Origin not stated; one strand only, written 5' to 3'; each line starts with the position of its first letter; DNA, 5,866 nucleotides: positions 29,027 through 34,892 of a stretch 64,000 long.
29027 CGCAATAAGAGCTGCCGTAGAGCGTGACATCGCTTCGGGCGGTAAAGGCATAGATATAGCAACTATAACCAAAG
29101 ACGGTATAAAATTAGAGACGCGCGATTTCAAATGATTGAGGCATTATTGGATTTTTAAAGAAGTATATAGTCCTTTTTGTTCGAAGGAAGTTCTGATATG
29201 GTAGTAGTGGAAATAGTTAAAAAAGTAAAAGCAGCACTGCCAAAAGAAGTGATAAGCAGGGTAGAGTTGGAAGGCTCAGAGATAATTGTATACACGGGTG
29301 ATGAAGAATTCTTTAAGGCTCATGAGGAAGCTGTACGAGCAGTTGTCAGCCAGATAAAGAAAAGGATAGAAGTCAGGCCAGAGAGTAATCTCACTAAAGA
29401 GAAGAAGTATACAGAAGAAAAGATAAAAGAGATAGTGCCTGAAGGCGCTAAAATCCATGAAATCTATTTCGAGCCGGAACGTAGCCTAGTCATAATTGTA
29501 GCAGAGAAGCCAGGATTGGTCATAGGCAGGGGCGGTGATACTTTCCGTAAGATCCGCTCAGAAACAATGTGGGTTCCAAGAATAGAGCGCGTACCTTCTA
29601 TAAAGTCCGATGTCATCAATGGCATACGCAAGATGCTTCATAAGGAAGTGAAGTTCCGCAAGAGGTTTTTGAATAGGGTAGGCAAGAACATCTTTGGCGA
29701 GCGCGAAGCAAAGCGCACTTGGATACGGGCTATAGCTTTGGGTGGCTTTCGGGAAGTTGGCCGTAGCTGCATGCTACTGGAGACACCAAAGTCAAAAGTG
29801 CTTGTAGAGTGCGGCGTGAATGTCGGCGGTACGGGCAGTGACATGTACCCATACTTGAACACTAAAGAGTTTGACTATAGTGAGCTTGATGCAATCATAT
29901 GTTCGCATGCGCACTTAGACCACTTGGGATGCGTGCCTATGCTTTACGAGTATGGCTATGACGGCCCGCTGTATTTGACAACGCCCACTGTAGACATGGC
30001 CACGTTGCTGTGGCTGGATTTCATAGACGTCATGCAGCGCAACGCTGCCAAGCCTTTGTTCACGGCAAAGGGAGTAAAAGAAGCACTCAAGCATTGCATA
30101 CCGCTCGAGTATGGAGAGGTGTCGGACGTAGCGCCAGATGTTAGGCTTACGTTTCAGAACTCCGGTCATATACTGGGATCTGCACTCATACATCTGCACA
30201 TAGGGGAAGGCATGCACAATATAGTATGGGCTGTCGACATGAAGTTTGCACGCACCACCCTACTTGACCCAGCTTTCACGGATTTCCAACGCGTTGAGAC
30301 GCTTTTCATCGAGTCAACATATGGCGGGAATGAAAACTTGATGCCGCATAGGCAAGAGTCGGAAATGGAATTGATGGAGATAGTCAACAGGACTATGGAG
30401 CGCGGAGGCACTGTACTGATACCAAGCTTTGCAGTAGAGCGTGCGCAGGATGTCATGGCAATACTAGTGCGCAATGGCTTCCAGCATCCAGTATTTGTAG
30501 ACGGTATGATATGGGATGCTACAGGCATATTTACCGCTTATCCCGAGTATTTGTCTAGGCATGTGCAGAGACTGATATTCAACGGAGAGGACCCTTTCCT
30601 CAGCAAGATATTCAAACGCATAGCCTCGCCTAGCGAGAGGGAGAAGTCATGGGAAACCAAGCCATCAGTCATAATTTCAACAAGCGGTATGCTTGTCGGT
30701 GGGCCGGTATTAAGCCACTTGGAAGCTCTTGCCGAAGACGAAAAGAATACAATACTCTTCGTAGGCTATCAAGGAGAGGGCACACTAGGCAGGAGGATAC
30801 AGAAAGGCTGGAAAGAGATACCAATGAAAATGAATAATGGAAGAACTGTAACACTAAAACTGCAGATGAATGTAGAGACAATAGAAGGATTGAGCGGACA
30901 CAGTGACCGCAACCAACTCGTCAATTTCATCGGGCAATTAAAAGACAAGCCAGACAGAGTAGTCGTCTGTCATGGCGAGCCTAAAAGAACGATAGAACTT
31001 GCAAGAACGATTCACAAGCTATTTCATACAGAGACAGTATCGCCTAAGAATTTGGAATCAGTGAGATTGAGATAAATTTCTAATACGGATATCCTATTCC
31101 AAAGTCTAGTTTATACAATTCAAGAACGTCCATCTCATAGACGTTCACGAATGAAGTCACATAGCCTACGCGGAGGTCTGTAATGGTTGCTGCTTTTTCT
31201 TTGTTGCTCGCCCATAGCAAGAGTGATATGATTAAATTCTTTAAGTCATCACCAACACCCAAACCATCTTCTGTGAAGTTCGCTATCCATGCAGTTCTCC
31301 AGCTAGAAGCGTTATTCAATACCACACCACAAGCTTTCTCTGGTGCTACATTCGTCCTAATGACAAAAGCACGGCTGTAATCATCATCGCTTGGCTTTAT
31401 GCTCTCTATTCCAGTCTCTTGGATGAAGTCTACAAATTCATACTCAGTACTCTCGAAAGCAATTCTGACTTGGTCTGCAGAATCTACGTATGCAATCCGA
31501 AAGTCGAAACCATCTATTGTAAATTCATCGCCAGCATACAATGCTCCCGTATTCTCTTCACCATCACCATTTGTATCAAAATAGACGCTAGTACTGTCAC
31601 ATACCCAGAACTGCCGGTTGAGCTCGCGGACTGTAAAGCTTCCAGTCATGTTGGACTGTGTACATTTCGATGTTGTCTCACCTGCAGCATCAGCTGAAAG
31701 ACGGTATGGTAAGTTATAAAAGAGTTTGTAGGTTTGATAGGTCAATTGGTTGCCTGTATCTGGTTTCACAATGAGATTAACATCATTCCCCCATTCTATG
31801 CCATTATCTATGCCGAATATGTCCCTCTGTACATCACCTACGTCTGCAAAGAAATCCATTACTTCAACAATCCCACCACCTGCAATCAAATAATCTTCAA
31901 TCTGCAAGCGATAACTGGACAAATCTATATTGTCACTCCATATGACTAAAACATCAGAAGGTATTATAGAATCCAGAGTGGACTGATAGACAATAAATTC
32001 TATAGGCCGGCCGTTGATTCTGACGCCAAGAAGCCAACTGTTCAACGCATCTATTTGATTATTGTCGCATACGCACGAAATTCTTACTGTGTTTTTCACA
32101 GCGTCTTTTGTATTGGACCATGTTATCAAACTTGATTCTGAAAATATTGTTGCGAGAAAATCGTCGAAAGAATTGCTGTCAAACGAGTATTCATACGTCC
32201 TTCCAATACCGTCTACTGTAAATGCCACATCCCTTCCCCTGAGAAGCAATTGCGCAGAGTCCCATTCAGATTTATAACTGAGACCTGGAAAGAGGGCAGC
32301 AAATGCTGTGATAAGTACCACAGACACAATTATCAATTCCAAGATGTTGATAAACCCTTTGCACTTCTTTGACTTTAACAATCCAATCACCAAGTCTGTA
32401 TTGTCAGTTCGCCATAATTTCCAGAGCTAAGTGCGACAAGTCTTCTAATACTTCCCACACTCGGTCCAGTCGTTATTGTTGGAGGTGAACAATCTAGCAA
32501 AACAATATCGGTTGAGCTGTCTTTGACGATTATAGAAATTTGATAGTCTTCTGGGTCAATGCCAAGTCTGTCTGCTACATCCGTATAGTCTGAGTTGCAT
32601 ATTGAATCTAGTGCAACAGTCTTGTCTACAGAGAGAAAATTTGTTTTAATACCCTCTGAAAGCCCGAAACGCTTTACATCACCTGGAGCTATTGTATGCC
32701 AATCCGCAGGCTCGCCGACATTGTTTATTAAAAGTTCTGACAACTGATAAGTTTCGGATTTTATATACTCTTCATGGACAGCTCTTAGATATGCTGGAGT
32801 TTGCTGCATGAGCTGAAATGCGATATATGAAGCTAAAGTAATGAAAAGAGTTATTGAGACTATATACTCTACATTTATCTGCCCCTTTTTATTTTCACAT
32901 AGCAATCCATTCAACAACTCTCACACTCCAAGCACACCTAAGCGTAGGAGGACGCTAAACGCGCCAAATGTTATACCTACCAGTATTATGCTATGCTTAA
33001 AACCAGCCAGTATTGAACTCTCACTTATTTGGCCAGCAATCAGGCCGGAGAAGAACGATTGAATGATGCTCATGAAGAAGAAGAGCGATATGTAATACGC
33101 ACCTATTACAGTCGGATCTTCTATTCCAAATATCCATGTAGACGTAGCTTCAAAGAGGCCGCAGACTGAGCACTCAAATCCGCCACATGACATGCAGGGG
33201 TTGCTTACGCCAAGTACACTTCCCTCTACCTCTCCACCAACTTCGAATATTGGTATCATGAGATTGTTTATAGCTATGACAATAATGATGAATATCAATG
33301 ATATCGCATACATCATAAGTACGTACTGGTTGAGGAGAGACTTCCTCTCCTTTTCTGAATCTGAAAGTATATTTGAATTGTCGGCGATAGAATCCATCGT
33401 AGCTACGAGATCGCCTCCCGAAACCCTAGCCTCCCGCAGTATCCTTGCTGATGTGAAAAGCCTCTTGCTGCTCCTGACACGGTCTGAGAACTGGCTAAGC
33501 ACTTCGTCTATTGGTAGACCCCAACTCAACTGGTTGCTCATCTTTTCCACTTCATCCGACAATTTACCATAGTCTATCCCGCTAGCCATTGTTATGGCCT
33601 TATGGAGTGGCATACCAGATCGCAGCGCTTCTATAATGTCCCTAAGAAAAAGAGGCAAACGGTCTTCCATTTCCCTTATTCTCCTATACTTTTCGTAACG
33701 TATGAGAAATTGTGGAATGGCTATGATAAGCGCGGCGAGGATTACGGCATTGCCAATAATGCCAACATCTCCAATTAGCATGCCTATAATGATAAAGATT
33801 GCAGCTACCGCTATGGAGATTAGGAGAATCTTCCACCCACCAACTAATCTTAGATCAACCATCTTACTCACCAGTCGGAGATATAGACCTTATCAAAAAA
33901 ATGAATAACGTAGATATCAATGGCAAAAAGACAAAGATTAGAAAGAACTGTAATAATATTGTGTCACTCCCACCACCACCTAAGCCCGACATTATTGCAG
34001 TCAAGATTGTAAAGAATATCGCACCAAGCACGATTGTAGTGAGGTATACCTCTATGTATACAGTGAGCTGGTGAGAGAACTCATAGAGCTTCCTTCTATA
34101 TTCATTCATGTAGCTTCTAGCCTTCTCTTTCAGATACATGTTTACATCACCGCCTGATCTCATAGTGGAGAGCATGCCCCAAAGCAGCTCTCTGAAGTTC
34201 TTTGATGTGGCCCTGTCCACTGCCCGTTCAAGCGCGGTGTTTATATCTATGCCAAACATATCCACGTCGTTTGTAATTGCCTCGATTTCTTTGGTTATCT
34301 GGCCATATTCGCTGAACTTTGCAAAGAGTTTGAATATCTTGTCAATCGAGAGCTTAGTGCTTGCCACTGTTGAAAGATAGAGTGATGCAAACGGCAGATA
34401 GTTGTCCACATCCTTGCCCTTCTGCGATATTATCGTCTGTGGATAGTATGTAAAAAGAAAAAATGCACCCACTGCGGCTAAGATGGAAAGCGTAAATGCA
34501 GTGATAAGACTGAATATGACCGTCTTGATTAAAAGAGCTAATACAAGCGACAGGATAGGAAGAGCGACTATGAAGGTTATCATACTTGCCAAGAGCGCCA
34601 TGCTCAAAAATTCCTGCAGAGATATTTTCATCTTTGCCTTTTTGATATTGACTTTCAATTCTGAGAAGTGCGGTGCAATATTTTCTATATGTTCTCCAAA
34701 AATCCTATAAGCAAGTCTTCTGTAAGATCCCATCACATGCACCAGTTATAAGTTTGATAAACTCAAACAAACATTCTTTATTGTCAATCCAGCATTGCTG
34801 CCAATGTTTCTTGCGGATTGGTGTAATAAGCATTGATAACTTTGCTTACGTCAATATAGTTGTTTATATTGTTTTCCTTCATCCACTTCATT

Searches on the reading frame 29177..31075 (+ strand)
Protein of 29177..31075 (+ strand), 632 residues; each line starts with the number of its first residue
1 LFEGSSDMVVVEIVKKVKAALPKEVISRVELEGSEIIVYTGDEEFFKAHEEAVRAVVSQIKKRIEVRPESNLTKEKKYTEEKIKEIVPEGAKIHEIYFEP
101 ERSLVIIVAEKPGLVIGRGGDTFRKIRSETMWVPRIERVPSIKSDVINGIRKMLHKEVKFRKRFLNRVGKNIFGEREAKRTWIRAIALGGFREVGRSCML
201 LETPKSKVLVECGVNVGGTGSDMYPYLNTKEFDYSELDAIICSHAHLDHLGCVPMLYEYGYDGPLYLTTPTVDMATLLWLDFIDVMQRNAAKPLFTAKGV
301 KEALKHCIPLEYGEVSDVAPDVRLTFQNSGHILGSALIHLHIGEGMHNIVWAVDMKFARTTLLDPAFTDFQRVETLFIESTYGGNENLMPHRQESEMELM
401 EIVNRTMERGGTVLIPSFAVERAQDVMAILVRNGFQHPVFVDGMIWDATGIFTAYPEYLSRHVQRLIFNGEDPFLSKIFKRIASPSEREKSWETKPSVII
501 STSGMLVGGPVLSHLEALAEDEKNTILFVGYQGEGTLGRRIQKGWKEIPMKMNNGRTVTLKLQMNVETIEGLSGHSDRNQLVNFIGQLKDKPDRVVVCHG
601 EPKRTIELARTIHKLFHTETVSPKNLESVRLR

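Call 20: search_protein_families(library=pfam, proteins=[window:29177-31075:+], max_evalue=0.00001)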
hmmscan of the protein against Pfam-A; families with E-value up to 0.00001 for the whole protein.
window:29177-31075:+ (632 aa): 5 families
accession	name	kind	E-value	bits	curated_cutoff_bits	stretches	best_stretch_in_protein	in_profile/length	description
PF10996.14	Beta-Casp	-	1.2e-27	97.2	27.7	1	435-541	18-120/120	Beta-Casp domain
PF17214.9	KH_TffA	-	1.2e-16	60.9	22.6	1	10-70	4-65/68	Transcription termination factor FttA, KH domain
PF07521.17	RMMBL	-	2.4e-15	56.7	21.6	1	560-620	2-60/63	Zn-dependent metallo-hydrolase RNA specificity domain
PF16661.11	Lactamase_B_6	-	9.2e-14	51.7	27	1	200-366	1-173/193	Metallo-beta-lactamase superfamily domain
PF00753.33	Lactamase_B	-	2.6e-07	31.2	22.7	1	195-258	5-65/196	Metallo-beta-lactamase superfamily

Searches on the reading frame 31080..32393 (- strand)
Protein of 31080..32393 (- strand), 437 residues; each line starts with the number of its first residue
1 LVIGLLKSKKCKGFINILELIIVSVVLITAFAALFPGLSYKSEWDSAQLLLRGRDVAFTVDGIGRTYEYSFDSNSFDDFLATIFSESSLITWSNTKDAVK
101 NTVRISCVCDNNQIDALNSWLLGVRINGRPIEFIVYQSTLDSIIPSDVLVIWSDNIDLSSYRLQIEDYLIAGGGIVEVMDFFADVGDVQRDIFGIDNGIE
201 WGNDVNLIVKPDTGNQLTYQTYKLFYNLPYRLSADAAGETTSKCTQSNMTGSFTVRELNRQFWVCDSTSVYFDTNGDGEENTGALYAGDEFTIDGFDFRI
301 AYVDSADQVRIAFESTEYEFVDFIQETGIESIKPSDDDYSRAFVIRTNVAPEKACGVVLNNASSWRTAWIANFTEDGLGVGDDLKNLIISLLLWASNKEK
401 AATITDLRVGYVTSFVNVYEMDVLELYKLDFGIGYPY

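Call 23: search_protein_families(library=pfam, proteins=[window:31080-32393:-], max_evalue=0.001)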
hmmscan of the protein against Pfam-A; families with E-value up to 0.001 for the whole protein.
window:31080-32393:- (437 aa): 0 families

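Call 69: search_protein_families(library=ncbifam, proteins=[window:31080-32393:-], max_evalue=0.01)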
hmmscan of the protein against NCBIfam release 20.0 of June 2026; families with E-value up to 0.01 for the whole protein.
window:31080-32393:- (437 aa): 0 families

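Call 70: search_protein_families(library=pfam, proteins=[window:31080-32393:-], max_evalue=1)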
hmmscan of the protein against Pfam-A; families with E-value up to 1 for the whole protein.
window:31080-32393:- (437 aa): 2 families
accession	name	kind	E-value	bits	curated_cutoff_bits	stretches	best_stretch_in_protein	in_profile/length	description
PF17318.7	DUF5361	-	0.057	13.8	26.8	1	80-101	8-29/36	Family of unknown function (DUF5361)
PF19944.4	DUF6406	-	0.17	12.6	26.9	1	247-307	14-72/84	Family of unknown function (DUF6406)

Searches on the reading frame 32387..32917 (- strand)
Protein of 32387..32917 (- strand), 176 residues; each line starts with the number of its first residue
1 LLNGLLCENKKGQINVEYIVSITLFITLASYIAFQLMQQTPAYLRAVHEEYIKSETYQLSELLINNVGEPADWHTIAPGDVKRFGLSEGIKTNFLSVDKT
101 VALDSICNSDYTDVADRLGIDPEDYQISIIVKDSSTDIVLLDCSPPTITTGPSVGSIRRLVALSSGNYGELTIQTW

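Call 69: search_protein_families(library=ncbifam, proteins=[window:32387-32917:-], max_evalue=0.01)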
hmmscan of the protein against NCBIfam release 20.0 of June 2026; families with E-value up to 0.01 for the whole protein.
window:32387-32917:- (176 aa): 0 families

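Call 70: search_protein_families(library=pfam, proteins=[window:32387-32917:-], max_evalue=1)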
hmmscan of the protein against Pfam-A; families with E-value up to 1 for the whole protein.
window:32387-32917:- (176 aa): 1 family
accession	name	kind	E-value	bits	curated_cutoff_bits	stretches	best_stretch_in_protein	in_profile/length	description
PF23958.1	DUF7287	-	0.058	14.4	27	1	10-176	2-157/157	Family of unknown function (DUF7287)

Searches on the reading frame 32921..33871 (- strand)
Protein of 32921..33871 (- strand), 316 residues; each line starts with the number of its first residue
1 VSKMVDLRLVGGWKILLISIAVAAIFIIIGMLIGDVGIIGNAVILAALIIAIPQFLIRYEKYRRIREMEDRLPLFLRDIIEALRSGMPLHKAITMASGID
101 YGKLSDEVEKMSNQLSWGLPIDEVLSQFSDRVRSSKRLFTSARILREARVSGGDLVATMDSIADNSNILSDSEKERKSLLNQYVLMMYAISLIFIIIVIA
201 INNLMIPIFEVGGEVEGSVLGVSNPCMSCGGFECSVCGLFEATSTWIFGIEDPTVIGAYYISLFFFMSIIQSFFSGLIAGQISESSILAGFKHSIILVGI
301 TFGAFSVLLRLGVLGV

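Call 23: search_protein_families(library=pfam, proteins=[window:32921-33871:-], max_evalue=0.001)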
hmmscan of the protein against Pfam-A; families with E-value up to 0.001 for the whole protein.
window:32921-33871:- (316 aa): 1 family
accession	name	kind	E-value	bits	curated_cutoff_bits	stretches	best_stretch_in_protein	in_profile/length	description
PF00482.28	T2SSF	-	1.3e-15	57.9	25.2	1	75-200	1-122/125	Type II secretion system (T2SS), protein F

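Call 69: search_protein_families(library=ncbifam, proteins=[window:32921-33871:-], max_evalue=0.01)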
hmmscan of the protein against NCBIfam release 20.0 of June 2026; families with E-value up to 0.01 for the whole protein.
window:32921-33871:- (316 aa): 3 families
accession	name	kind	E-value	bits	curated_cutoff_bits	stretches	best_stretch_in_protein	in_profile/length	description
NF053673.1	bindosome_BasF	exception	3.7e-10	39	1300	1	17-223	380-581/656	bindosome assembly system membrane anchoring protein BasF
NF004705.1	PRK06041.1-3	equivalog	6.4e-10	38.6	400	1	17-211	193-385/465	archaellar assembly protein ArlJ/FlaJ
NF046075.1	UpsF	equivalog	1.1e-05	24.4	400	1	23-283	268-465/484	membrane pilin protein UpsF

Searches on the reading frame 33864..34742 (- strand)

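Call 23: search_protein_families(library=pfam, proteins=[window:33864-34742:-], max_evalue=0.001)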
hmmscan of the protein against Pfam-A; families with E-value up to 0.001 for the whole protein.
window:33864-34742:- (292 aa): 1 family
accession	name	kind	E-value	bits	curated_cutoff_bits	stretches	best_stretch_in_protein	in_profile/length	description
PF00482.28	T2SSF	-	2.8e-15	56.8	25.2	1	122-247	4-124/125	Type II secretion system (T2SS), protein F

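Call 69: search_protein_families(library=ncbifam, proteins=[window:33864-34742:-], max_evalue=0.01)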
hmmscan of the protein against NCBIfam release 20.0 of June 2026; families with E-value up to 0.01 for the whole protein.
window:33864-34742:- (292 aa): 5 families
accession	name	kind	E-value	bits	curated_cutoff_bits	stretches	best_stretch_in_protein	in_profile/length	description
NF004704.2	PRK06041.1-2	equivalog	2.2e-25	89.4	550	1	36-290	4-249/555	archaellar assembly protein ArlJ/FlaJ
NF046075.1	UpsF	equivalog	2.1e-14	53.2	400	1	41-290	19-252/484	membrane pilin protein UpsF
NF004705.1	PRK06041.1-3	equivalog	8.7e-14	51.3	400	1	111-284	2-173/465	archaellar assembly protein ArlJ/FlaJ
NF053673.1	bindosome_BasF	exception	2.3e-11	43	1300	1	60-250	147-336/656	bindosome assembly system membrane anchoring protein BasF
NF004703.2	PRK06041.1-1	equivalog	3.7e-08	32.2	570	1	107-283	31-203/525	archaellar assembly protein ArlJ/FlaJ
